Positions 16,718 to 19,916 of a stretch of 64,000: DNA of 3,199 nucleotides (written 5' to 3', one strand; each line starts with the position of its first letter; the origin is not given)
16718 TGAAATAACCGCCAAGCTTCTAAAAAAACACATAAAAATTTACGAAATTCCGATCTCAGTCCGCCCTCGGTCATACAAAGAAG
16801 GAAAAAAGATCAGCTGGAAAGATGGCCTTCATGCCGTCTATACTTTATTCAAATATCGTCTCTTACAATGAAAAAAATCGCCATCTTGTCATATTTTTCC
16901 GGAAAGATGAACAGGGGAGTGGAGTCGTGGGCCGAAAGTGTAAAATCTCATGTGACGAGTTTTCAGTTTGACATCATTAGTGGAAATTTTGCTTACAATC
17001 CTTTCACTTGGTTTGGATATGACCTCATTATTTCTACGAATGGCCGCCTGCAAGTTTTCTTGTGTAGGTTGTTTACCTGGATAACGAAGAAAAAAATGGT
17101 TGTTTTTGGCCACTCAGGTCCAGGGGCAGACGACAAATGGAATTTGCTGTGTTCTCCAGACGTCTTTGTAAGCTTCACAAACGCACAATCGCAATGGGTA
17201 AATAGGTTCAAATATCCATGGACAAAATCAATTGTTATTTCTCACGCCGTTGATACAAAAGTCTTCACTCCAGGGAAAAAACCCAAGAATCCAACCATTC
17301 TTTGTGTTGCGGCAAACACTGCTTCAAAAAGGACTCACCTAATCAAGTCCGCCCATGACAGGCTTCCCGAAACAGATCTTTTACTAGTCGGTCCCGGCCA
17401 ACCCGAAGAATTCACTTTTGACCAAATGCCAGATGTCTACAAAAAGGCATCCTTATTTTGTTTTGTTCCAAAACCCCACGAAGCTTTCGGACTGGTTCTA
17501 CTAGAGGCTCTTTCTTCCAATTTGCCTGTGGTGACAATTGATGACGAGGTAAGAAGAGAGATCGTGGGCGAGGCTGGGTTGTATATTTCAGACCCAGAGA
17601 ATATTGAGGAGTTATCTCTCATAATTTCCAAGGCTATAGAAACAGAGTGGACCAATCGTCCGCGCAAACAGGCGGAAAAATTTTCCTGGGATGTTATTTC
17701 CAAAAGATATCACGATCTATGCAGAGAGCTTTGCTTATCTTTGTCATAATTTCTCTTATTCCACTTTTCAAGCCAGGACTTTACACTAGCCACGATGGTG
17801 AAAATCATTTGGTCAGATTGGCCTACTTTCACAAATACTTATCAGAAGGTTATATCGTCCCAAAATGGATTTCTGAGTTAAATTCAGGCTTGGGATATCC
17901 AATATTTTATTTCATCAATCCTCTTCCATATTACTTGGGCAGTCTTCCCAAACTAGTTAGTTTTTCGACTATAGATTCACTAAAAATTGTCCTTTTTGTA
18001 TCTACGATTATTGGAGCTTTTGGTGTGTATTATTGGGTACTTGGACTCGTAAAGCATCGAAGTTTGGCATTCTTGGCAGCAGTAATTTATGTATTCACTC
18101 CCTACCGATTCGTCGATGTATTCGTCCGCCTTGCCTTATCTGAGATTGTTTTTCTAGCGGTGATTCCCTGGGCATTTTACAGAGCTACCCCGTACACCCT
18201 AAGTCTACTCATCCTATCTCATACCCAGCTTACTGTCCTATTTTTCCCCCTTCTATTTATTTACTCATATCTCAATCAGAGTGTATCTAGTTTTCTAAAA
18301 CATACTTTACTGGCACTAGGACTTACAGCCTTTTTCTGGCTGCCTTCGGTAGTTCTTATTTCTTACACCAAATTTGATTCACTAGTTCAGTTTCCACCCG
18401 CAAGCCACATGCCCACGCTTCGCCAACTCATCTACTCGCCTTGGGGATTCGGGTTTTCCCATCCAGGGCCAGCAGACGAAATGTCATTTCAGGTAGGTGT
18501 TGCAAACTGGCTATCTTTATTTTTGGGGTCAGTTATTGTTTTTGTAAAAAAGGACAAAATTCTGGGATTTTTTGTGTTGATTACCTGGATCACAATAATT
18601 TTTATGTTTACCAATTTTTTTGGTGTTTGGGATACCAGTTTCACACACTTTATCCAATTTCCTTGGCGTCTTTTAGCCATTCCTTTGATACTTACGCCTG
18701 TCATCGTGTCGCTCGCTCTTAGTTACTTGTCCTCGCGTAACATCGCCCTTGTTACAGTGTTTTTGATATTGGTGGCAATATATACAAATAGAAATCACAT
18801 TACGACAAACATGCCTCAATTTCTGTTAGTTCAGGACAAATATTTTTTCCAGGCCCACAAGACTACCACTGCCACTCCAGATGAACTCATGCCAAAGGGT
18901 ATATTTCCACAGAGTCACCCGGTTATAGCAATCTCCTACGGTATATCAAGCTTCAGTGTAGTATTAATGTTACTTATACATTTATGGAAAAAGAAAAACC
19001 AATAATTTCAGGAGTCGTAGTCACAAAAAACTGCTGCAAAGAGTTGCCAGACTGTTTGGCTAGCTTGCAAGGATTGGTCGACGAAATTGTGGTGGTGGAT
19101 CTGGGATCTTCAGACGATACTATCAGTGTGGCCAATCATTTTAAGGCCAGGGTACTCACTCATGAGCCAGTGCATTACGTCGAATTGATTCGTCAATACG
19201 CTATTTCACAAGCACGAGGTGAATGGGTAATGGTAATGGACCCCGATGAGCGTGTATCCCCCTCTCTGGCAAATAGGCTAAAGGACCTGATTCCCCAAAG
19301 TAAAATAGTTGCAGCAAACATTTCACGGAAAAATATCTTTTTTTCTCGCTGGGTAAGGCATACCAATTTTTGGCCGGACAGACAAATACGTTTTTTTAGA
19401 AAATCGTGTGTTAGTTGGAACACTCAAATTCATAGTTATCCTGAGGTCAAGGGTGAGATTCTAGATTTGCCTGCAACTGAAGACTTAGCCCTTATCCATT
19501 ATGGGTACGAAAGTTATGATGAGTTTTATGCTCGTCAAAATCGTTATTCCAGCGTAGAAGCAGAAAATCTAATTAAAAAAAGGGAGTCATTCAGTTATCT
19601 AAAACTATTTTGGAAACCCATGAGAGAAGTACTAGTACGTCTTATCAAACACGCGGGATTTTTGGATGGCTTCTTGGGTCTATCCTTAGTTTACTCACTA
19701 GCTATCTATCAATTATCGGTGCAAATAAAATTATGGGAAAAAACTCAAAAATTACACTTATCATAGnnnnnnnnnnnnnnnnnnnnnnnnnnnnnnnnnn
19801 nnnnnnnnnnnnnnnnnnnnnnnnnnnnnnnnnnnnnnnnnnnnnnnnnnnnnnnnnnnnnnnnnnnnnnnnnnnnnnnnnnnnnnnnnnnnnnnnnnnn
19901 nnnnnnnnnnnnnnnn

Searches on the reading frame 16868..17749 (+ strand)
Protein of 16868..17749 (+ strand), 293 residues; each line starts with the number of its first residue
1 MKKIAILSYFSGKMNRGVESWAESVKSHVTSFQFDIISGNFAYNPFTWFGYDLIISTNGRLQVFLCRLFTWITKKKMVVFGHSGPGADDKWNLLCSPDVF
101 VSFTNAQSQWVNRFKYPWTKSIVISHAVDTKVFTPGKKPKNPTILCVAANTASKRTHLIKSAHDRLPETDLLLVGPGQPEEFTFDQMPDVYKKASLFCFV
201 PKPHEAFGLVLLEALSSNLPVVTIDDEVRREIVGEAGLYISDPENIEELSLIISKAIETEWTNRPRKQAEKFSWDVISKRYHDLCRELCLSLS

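Call 7: search_protein_families(library=pfam, proteins=[window:16868-17749:+], max_evalue=0.01)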
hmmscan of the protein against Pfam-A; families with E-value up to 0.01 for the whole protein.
window:16868-17749:+ (293 aa): 2 families
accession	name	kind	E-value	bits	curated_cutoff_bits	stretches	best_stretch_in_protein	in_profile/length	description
PF00534.26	Glycos_transf_1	-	1.2e-14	54.7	26.4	1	185-267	84-164/172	Glycosyl transferases group 1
PF13692.12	Glyco_trans_1_4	-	4.7e-10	40.3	27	1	185-253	68-136/142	Glycosyl transferases group 1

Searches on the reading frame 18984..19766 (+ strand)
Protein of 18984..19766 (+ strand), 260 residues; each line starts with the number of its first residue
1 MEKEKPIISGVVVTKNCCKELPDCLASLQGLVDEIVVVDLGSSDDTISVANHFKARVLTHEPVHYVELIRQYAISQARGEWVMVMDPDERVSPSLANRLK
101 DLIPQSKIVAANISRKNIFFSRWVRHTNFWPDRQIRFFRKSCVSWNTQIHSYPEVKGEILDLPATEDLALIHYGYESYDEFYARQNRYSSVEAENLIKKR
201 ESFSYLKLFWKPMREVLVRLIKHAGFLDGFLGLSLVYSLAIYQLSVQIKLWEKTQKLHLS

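Call 7: search_protein_families(library=pfam, proteins=[window:18984-19766:+], max_evalue=0.01)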
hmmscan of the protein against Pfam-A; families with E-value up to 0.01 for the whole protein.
window:18984-19766:+ (260 aa): 2 families
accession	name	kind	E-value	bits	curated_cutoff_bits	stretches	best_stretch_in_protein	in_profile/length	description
PF00535.33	Glycos_transf_2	-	2e-15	57.6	23.3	1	11-148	3-150/168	Glycosyl transferase family 2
PF13704.12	Glyco_tranf_2_4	-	0.008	17.1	27.5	0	20-90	6-83/98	Glycosyl transferase family 2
